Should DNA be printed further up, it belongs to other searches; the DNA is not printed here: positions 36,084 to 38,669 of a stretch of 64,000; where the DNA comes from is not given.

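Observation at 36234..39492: MtrAB/PioAB-type porin-cytochrome conduit: decaheme cytochrome plus 761-aa outer-membrane barrel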

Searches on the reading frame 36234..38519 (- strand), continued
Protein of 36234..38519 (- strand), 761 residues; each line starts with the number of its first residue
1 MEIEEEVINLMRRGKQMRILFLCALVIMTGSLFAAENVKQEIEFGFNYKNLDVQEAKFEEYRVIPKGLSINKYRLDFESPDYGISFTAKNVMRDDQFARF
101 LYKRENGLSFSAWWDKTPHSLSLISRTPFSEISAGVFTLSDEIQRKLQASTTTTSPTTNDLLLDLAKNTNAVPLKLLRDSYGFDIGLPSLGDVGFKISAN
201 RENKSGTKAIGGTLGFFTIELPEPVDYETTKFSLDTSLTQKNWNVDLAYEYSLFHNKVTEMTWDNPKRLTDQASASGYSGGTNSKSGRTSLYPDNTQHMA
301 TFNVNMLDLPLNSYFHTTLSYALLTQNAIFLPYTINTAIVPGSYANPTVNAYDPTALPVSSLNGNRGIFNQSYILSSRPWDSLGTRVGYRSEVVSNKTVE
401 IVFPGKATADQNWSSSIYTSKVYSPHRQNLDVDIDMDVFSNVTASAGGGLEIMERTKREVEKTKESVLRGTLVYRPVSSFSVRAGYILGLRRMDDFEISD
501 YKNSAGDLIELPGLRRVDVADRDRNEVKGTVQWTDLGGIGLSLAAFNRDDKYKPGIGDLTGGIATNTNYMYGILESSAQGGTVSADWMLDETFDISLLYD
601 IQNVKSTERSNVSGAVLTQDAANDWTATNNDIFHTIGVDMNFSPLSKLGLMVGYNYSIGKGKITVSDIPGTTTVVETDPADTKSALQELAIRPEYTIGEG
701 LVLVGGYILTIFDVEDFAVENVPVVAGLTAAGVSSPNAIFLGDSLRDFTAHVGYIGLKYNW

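Call 20: find_encoding_contigs(protein=P0003, flank=10000, max_places=2)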
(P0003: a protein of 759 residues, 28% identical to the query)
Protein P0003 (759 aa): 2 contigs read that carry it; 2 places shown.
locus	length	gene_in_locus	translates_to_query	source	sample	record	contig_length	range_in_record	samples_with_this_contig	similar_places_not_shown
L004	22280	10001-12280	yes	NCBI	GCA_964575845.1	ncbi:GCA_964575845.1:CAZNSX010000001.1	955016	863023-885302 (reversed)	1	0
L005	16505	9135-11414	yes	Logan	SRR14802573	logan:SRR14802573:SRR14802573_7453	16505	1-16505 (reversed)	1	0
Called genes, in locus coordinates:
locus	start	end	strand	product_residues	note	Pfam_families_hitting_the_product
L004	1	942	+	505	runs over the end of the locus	PF00158:Sigma54_activat, PF01078:Mg_chelatase (faint), PF14532:Sigma54_activ_2, PF00004:AAA (faint), PF07728:AAA_5, PF25601:AAA_lid_14, PF02954:HTH_8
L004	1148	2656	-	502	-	PF00072:Response_reg, PF00158:Sigma54_activat, PF01078:Mg_chelatase (faint), PF14532:Sigma54_activ_2, PF07728:AAA_5 (weak), PF25601:AAA_lid_14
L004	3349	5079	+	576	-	PF12849:PBP_like_2, PF13531:SBP_bac_11 (faint), PF12974:Phosphonate-bd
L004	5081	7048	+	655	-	PF00672:HAMP, PF00512:HisKA, PF02518:HATPase_c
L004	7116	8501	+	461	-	PF00072:Response_reg, PF07724:AAA_2 (faint), PF00158:Sigma54_activat, PF14532:Sigma54_activ_2, PF00004:AAA (weak), PF07728:AAA_5 (weak), PF25601:AAA_lid_14, PF02954:HTH_8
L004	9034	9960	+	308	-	PF22113:Mtrc-MtrF_II-IV_dom (faint), PF14522:Cytochrome_C7 (faint), PF22678:Cytochrom_c_NrfB-like, PF09699:Paired_CXXCH_1 (weak), PF14537:Cytochrom_c3_2 (weak), PF09699:Paired_CXXCH_1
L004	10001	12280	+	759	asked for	PF11854:MtrB_PioB, PF13609:Porin_4 (faint)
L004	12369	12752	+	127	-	PF00072:Response_reg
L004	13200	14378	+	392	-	PF08450:SGL (weak), PF25021:TEN_NHL (faint), PF01436:NHL (faint), PF01731:Arylesterase (faint), PF17170:DUF5128 (faint), PF06739:SBBP (faint)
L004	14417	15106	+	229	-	PF14537:Cytochrom_c3_2 (faint), PF09699:Paired_CXXCH_1 (faint)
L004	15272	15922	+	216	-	PF14537:Cytochrom_c3_2 (faint), PF14522:Cytochrome_C7 (faint), PF09699:Paired_CXXCH_1 (weak)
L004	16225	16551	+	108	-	-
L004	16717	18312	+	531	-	PF14522:Cytochrome_C7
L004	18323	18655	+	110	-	PF14522:Cytochrome_C7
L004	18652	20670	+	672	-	-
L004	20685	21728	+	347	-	PF01731:Arylesterase (faint), PF08450:SGL (faint), PF25021:TEN_NHL (faint), PF17170:DUF5128 (weak), PF01436:NHL (weak)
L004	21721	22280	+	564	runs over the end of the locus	PF14522:Cytochrome_C7 (faint), PF14537:Cytochrom_c3_2 (faint), PF09699:Paired_CXXCH_1 (weak)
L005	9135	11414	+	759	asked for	PF11854:MtrB_PioB, PF13609:Porin_4 (faint)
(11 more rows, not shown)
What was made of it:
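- The related locus L004 carries several extra multihaem cytochromes downstream (call 20).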

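Call 44: predict_structure(alignment_id=A1)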
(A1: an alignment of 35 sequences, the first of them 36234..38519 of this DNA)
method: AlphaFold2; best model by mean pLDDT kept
length: 761 residues; sequences in the alignment: 35
mean_pLDDT: 85.7   pTM: 0.79
mean pLDDT of the five models: 85.7, 84.9, 83.1, 82.8, 81.9
residues with pLDDT >= 90: 450; 70-90: 187; 50-70: 79; < 50: 45
segments of 3 or more residues with pLDDT < 50: 1-13, 28-34, 558-565, 614-617, 671-675, 729-734
pLDDT, mean of each block of 10 residues (from residue 1): 42 50 53 64 93 85 84 91 93 91 90 96 90 93 82 61 83 94 92 95 96 84 96 96 95 96 90 69 87 96 92 96 95 91 80 93 95 97 97 95 88 86 93 97 98 85 94 97 98 76 61 72 96 92 98 61 51 92 95 95 93 54 81 98 92 98 78 58 96 95 96 84 63 62 86 94 85
secondary structure, 60 per line:
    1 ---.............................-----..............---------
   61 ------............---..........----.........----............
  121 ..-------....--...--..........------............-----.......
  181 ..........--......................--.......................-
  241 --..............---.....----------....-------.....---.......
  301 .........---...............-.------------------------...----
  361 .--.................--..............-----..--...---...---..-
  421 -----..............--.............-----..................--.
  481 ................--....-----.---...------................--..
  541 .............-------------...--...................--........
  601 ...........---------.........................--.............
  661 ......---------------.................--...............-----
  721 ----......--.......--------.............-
elements in order (helices of 4 or more, strands of 3 or more residues): H4-32 E38-51 E67-78 E82-91 E96-104 E109-122 E130-133 E136-138 H141-150 H157-168 E174-190 E193-214 E217-239 E243-256 E260-264 H275-278 E286-290 E294-309 E313-327 E364-380 E383-396 E406-408 E412-414 E426-439 E442-454 E460-477 E480-496 E521-536 E539-553 E572-590 E593-611 E624-645 E648-666 E682-698 E701-715 E725-730 E733-739 E748-760
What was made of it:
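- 36234..38519 (-): mtrB/mtoB/pioB-like 26-strand outer-membrane barrel. The ORF is 761 aa; the likely start is at 38471, giving 745 aa. AlphaFold model pLDDT 85.7 with 26 long strands (call 44).
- On MtrB/PioB outer-membrane barrel family: Model pLDDT 85.7, pTM 0.79, 26 long strands (call 44).
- Model with 26 long strands (call 44).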

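Call 48: fold_search(model_id=the predicted structure, library=pdb)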
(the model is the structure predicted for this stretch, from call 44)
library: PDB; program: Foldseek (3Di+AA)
matches with E <= 10: 894; with E <= 0.001: 397
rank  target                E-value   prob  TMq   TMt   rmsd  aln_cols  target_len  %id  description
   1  6r2q_B                9.2e-38  1.00  0.75  0.87   4.1       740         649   18  Structure of the Mtr complex (released 2020-04-22)
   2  9gbc_A                2.8e-10  1.00  0.39  0.43  11.3       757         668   12  Bacteroides thetaiotaomicron siderophore transporter XusA in complex with surface-exposed lipoprotein XusB (released 2025-08-06)
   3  6e4v                  3.6e-10  1.00  0.37  0.41  14.8       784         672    9  The Crystal Structure of FhuE from E. coli in complex with its substrate Coprogen (released 2019-04-10)
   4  9c4o                  9.1e-10  1.00  0.36  0.40  10.5       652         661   10  Cryo-EM structure of PqqU with ligand PQQ (released 2024-06-19)
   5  1fep                  1.2e-09  1.00  0.38  0.42  10.3       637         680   10  FERRIC ENTEROBACTIN RECEPTOR (released 1999-01-13)
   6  2hdf                  1.4e-09  1.00  0.35  0.44  10.6       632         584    9  Crystal structure of the Colicin I receptor Cir from E.coli (released 2007-05-08)
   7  4aiq                  1.8e-09  1.00  0.38  0.42  10.3       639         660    9  The FrpB iron transporter from Neisseria meningitidis (F5-1 variant) (released 2013-01-23)
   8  2o5p_A                1.9e-09  1.00  0.36  0.36  11.8       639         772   12  Crystal structure of the full length ferric pyoverdine outer membrane receptor FpvA of Pseudomonas aeruginosa in its a (released 2007-10-30)
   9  6i97_B                2.0e-09  1.00  0.32  0.32  16.4       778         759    8  Structure of the ferrioxamine B transporter FoxA from Pseudomonas aeruginosa in complex with ferrioxamine B and a C-te (released 2019-08-28)
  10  2o5p_B                2.1e-09  1.00  0.35  0.35  15.4       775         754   10  Crystal structure of the full length ferric pyoverdine outer membrane receptor FpvA of Pseudomonas aeruginosa in its a (released 2007-10-30)
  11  1xkw                  2.4e-09  1.00  0.35  0.40  11.8       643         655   11  Pyochelin outer membrane receptor FptA from Pseudomonas aeruginosa (released 2005-10-04)
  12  4aip_B                2.9e-09  1.00  0.37  0.41  10.5       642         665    9  The FrpB iron transporter from Neisseria meningitidis (F3-3 variant) (released 2013-01-23)
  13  4aip_A                3.6e-09  1.00  0.40  0.45  11.3       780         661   10  The FrpB iron transporter from Neisseria meningitidis (F3-3 variant) (released 2013-01-23)
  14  9nn6_A                3.8e-09  1.00  0.37  0.43  10.1       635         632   10  E. coli Cir in Complex with the RBD of Microcin V (released 2025-09-24)
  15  5fp1                  3.8e-09  1.00  0.35  0.37  11.6       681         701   10  Crystal structure of the siderophore receptor PiuA from Acinetobacter baumannii (released 2016-05-11)
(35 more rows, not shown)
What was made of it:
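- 36234..38519 (-): Foldseek top hit 6r2q_B, E 9.2e-38, TM 0.87 (call 48).
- On MtrB/PioB outer-membrane barrel family: 6r2q_B E 9.2e-38, TM 0.87 by target and 0.75 by query (call 48).
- Closest known: MtrAB core of the MtrCAB complex. Same: The barrel model is a 26-strand sheath with TM 0.87 to MtrB (calls 44, 48).
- The next hit is 27 orders of magnitude weaker (call 48). Foldseek also lists 22-strand TonB-dependent receptors (call 48). Those receptor hits have TM of about 0.4 and E of about 1e-10, against TM 0.87 and E 9e-38 for MtrB (call 48).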

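Call 80: search_protein_representatives(protein=window:36234-38519:-)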
Query: 761 residues. Proteins with E-value up to 0.001 (for the whole library): 1368; up to 1e-10: 770; up to 1e-30: 188. The best 150 are listed.
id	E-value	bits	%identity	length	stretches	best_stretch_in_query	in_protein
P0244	9.4e-197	672.0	46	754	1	21-761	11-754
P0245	8.8e-145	500.1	97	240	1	1-239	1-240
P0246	3.6e-142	491.5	49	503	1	255-761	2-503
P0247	5.7e-119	414.8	35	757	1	13-760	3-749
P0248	1.1e-113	397.3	34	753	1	18-759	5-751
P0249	6.4e-109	381.6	36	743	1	20-751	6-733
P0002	6.8e-105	368.3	33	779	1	35-761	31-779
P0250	2.8e-103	362.9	33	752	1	28-759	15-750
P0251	1.4e-99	350.7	32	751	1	22-761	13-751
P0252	8.6e-97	341.5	33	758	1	22-761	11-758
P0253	9.2e-92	324.9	31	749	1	33-759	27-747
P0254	8.7e-82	291.9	33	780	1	26-760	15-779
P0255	1.2e-81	291.4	32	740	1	18-760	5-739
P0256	2.1e-81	290.6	32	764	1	30-759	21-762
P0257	4.6e-79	282.9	31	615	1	16-631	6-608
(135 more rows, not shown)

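Call 83: find_encoding_contigs(protein=P0244, flank=10000, max_places=2)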
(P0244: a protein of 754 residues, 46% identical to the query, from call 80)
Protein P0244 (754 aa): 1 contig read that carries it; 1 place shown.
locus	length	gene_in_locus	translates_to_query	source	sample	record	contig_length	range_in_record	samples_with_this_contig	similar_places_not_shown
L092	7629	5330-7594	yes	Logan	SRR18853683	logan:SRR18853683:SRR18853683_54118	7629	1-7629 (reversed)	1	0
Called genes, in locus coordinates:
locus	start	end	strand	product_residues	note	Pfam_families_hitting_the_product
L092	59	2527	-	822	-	PF00082:Peptidase_S8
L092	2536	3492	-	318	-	PF01545:Cation_efflux, PF16916:ZT_dimer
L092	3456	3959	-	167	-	PF05163:DinB, PF12867:DinB_2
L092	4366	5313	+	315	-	PF22113:Mtrc-MtrF_II-IV_dom (faint), PF14537:Cytochrom_c3_2 (faint), PF22678:Cytochrom_c_NrfB-like (faint), PF14522:Cytochrome_C7 (weak), PF09699:Paired_CXXCH_1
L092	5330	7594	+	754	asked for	PF11854:MtrB_PioB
